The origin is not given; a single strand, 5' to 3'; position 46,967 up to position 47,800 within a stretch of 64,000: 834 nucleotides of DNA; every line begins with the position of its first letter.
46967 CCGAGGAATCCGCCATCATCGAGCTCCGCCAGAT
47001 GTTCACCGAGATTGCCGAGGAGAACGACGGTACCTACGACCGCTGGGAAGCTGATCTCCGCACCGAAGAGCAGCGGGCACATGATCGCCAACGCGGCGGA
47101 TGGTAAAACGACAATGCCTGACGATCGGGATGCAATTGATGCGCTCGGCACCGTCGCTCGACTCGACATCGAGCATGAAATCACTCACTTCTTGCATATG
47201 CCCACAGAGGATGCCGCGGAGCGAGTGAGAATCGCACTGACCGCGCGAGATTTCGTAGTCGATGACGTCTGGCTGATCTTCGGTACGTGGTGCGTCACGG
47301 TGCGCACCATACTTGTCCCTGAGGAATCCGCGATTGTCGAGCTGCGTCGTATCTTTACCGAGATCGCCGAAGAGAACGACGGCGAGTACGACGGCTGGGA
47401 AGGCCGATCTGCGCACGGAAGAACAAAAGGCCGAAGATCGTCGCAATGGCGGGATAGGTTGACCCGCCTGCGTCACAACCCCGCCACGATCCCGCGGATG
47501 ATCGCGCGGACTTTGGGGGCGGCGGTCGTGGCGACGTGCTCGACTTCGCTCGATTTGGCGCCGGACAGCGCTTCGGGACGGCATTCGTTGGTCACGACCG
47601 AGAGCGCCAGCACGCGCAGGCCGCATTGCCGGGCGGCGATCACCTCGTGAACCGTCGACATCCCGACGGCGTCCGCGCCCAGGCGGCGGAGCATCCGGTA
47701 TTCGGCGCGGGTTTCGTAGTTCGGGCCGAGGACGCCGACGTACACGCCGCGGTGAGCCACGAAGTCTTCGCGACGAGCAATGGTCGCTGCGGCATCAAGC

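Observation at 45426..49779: Orphan toxin cassette created by a segmental duplication whose junction joins mid-PNP to mid-toxin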

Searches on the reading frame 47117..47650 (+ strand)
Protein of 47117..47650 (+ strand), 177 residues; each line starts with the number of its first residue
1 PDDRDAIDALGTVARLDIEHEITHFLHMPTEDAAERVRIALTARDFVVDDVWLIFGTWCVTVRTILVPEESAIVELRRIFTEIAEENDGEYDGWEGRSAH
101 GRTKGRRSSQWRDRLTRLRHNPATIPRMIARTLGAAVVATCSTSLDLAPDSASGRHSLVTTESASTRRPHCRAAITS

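Call 6: search_protein_families(library=pfam, proteins=[window:47117-47650:+], max_evalue=0.1)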
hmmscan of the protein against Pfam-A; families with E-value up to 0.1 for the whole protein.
window:47117-47650:+ (177 aa): 1 family
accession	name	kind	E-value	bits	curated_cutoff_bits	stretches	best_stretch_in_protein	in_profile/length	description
PF06877.16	RraB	-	2.2e-13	51.1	23.3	1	15-95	17-101/102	Regulator of ribonuclease activity B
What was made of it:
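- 47117..47462 (+): RraB-only small gene, a diverged copy of the imm1 3' third whose C-terminal tail is out of frame relative to imm1. Pfam RraB at E=2e-13 (call 6).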
